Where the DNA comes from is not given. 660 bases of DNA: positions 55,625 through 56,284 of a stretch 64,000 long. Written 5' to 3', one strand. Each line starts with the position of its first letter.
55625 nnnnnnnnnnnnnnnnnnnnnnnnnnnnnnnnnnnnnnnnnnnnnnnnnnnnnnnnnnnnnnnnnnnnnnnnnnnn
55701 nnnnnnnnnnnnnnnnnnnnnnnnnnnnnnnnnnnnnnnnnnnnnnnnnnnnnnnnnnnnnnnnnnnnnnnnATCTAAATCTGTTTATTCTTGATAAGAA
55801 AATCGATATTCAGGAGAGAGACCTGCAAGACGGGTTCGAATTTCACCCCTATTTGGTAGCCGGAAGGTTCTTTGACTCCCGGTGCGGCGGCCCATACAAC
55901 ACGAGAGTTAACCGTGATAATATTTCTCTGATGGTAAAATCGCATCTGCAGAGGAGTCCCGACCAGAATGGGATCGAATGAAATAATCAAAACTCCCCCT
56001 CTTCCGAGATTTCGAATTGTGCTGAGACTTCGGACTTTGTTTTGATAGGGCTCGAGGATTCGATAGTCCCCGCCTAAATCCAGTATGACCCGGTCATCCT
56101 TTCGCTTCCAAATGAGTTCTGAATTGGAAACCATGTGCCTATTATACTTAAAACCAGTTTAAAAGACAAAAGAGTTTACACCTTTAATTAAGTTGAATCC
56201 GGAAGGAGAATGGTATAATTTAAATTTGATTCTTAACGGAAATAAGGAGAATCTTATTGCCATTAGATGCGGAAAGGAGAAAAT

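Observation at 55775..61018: Cluster of three stand-alone PilZ-domain proteins flanking a PAS hybrid histidine kinase and a ferredoxin-FAD oxidoreductase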

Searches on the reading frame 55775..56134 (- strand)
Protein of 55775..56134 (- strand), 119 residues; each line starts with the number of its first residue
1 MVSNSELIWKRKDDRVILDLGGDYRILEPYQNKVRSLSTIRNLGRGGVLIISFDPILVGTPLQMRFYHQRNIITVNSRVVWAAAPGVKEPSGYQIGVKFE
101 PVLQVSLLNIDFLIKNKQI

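Call 3: search_protein_families(library=pfam, proteins=[window:55775-56134:-], max_evalue=1)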
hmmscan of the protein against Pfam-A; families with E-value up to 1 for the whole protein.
window:55775-56134:- (119 aa): 0 families

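Call 4: search_protein_families(library=ncbifam, proteins=[window:55775-56134:-], max_evalue=1)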
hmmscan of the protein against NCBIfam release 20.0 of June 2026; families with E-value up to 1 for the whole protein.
window:55775-56134:- (119 aa): 1 family
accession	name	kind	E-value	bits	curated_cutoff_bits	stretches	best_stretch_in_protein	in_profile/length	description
TIGR02266.1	gmx_TIGR02266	paralog_domain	2.2e-06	27.7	68.7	1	40-100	21-81/96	TIGR02266 family protein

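Call 14: find_homologous_proteins(query=window:55775-56134:-, max_evalue=0.001)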
Query window:55775-56134:- (119 aa): 3 proteins with E <= 0.001 among 7 candidates.
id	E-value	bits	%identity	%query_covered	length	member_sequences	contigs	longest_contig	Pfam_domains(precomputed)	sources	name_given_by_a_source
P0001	1.0e-71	256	100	100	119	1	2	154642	-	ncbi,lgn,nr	ncbi:MAG: PilZ domain-containing protein [Nitrospirae bacterium]|nr:PilZ domain-containing protein [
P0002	2.1e-56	207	79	98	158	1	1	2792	-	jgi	jgi:hypothetical protein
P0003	2.3e-54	200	78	98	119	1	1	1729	PF07238.20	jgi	jgi:Tfp pilus assembly protein PilZ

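Call 15: find_encoding_contigs(protein=P0002, flank=10000)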
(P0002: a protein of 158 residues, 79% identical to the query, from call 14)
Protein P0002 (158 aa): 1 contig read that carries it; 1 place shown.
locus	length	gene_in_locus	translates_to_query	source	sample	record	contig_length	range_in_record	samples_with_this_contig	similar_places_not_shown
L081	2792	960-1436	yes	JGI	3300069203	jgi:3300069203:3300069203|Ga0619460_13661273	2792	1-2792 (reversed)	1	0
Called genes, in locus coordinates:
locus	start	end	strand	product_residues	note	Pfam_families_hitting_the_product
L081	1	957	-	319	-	?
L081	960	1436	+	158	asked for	-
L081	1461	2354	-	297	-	PF01497:Peripla_BP_2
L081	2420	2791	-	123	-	?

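Call 16: find_encoding_contigs(protein=P0003, flank=10000)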
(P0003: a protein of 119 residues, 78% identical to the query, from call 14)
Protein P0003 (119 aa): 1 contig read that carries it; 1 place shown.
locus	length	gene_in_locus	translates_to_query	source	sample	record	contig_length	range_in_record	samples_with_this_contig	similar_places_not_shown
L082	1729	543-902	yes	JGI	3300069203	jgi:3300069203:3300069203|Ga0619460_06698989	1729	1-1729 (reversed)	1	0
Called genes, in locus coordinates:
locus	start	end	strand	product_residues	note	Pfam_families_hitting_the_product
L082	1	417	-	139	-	?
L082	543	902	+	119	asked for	PF07238:PilZ (weak)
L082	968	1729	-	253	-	?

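Call 17: find_encoding_contigs(protein=P0001, flank=10000)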
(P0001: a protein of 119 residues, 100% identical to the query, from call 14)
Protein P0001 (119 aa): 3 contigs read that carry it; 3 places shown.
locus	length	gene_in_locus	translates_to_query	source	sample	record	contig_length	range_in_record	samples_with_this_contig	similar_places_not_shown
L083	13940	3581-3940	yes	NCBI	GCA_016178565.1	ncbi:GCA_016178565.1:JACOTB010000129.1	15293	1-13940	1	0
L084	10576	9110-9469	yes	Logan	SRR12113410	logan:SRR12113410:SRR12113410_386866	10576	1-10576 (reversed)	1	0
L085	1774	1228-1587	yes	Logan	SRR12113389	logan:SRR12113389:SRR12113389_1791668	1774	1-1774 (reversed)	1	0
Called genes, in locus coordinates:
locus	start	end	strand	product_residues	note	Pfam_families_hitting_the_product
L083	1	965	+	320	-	PF03486:HI0933_like (faint), PF01946:Thi4 (faint), PF00890:FAD_binding_2 (faint), PF07992:Pyr_redox_2, PF13738:Pyr_redox_3, PF00070:Pyr_redox (weak)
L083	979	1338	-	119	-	PF00072:Response_reg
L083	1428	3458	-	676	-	PF13188:PAS_8 (faint), PF00989:PAS, PF08448:PAS_4, PF13426:PAS_9 (weak)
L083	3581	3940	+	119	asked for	-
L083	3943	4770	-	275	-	PF01497:Peripla_BP_2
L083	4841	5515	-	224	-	PF00578:AhpC-TSA, PF08534:Redoxin, PF10417:1-cysPrx_C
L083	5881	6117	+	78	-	-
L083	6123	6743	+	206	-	PF01521:Fe-S_biosyn (faint), PF01106:NifU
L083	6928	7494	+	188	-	PF00156:Pribosyltran, PF14681:UPRTase (faint)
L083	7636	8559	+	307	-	PF02729:OTCace_N, PF00185:OTCace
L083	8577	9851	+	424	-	PF01979:Amidohydro_1, PF12890:DHOase, PF07969:Amidohydro_3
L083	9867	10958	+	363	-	PF00988:CPSase_sm_chain, PF00117:GATase, PF07722:Peptidase_C26 (weak)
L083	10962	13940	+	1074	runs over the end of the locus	PF25596:CPSase_L_D1, PF02786:CPSase_L_D2, PF07478:Dala_Dala_lig_C (weak), PF02787:CPSase_L_D3, PF25596:CPSase_L_D1, PF02222:ATP-grasp (weak), PF02786:CPSase_L_D2, PF02142:MGS, +5 more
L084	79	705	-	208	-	PF00156:Pribosyltran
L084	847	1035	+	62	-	-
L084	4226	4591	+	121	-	PF07238:PilZ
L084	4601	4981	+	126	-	PF07238:PilZ (weak)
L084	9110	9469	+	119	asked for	-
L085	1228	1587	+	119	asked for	-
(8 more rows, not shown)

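Call 30: search_solved_structures(query=A2, max_evalue=10, show_alignments=4)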
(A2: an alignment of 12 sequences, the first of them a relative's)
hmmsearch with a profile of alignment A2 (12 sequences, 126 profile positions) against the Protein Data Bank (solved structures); distinct sequences matched with E-value up to 10: 2.
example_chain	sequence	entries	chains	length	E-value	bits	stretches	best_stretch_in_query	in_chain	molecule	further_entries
4f48_B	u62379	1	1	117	1.2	12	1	46-115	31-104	Type IV fimbriae assembly protein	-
3dsg_A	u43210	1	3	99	1.7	11.6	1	46-102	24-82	Type IV fimbriae assembly protein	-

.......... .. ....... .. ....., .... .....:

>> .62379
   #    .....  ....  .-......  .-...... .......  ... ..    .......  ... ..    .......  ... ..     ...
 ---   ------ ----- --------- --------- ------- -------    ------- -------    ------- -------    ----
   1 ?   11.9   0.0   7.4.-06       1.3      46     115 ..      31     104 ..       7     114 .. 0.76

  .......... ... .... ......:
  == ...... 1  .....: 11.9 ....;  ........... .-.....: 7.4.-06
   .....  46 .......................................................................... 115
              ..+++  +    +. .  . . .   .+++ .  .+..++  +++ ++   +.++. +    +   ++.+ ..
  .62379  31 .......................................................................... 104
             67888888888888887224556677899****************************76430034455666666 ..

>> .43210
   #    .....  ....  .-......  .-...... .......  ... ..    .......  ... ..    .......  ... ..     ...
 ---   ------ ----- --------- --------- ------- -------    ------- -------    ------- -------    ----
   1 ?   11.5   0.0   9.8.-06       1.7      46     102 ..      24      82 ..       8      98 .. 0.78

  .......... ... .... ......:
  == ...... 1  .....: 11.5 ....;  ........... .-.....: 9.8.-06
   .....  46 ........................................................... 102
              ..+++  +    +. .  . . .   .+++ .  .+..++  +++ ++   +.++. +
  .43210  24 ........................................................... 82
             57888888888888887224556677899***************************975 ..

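Call 40: search_protein_representatives(alignment_id=A3)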
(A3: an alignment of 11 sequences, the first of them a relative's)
Query: 11 sequences, 126 profile positions. Proteins with E-value up to 0.001 (for the whole library): 453; up to 1e-10: 36; up to 1e-30: 2. The best 150 are listed.
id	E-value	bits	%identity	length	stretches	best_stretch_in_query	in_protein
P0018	4.0e-48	178.4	-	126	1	5-125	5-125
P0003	2.5e-45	169.4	-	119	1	2-119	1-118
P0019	3.3e-30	120.5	-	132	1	2-123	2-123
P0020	1.6e-26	108.6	-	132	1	1-121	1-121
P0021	2.3e-25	104.9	-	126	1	8-120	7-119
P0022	4.6e-25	103.9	-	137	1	3-119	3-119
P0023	2.4e-24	101.6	-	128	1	10-119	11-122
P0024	7.7e-23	96.7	-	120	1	7-118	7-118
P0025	7.9e-23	96.7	-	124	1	1-120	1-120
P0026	2.0e-22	95.4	-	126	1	7-120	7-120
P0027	1.2e-21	92.8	-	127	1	9-119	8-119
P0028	2.6e-21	91.8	-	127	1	4-119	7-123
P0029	6.5e-21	90.5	-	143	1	9-119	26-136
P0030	2.7e-20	88.5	-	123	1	3-123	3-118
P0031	3.7e-20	88.1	-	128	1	1-119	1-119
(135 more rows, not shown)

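Call 45: search_solved_structures(query=A4, max_evalue=1, show_alignments=5)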
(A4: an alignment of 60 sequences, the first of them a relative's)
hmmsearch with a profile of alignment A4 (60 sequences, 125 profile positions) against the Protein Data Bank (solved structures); distinct sequences matched with E-value up to 1: 21.
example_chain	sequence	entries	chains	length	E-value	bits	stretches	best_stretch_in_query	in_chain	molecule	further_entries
5kgo_D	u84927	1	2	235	7.6e-08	35.4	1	10-116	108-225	Flagellar brake protein YcgR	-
5ked_D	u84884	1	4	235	1.1e-07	34.9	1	10-116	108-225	Flagellar brake protein YcgR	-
5kec_D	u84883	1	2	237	1.1e-07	34.8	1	10-116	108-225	Flagellar brake protein YcgR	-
5ejl_A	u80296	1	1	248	1.7e-07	34.2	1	10-115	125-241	Klebsiella pneumoniae genome assembly NOVST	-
5vx6_A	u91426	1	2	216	8.6e-06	28.7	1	4-121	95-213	Uncharacterized protein YpfA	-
4xrn_A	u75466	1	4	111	8.1e-05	25.6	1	11-117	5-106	Alginate biosynthesis protein Alg44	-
4rt0_A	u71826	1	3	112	9.3e-05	25.4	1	10-118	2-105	Alginate biosynthesis protein Alg44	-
4rt1_A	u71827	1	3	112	0.00014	24.9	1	10-118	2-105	Alginate biosynthesis protein Alg44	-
3dsg_A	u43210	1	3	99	0.00079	22.4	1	45-102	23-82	Type IV fimbriae assembly protein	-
4f48_B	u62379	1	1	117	0.00088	22.2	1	45-102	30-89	Type IV fimbriae assembly protein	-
3cnr_A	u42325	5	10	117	0.0017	21.3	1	44-102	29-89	Type IV fimbriae assembly protein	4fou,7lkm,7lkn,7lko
7lkq_B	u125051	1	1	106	0.0017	21.3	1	44-102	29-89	Type IV fimbriae assembly protein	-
1u0s_A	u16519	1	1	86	0.012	18.5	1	51-118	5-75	Chemotaxis protein cheA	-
1bwy_A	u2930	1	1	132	0.14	15.1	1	71-109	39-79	PROTEIN (HEART FATTY ACID BINDING PROTEIN)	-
1ab0_A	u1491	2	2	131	0.17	14.8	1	73-109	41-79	ADIPOCYTE LIPID BINDING PROTEIN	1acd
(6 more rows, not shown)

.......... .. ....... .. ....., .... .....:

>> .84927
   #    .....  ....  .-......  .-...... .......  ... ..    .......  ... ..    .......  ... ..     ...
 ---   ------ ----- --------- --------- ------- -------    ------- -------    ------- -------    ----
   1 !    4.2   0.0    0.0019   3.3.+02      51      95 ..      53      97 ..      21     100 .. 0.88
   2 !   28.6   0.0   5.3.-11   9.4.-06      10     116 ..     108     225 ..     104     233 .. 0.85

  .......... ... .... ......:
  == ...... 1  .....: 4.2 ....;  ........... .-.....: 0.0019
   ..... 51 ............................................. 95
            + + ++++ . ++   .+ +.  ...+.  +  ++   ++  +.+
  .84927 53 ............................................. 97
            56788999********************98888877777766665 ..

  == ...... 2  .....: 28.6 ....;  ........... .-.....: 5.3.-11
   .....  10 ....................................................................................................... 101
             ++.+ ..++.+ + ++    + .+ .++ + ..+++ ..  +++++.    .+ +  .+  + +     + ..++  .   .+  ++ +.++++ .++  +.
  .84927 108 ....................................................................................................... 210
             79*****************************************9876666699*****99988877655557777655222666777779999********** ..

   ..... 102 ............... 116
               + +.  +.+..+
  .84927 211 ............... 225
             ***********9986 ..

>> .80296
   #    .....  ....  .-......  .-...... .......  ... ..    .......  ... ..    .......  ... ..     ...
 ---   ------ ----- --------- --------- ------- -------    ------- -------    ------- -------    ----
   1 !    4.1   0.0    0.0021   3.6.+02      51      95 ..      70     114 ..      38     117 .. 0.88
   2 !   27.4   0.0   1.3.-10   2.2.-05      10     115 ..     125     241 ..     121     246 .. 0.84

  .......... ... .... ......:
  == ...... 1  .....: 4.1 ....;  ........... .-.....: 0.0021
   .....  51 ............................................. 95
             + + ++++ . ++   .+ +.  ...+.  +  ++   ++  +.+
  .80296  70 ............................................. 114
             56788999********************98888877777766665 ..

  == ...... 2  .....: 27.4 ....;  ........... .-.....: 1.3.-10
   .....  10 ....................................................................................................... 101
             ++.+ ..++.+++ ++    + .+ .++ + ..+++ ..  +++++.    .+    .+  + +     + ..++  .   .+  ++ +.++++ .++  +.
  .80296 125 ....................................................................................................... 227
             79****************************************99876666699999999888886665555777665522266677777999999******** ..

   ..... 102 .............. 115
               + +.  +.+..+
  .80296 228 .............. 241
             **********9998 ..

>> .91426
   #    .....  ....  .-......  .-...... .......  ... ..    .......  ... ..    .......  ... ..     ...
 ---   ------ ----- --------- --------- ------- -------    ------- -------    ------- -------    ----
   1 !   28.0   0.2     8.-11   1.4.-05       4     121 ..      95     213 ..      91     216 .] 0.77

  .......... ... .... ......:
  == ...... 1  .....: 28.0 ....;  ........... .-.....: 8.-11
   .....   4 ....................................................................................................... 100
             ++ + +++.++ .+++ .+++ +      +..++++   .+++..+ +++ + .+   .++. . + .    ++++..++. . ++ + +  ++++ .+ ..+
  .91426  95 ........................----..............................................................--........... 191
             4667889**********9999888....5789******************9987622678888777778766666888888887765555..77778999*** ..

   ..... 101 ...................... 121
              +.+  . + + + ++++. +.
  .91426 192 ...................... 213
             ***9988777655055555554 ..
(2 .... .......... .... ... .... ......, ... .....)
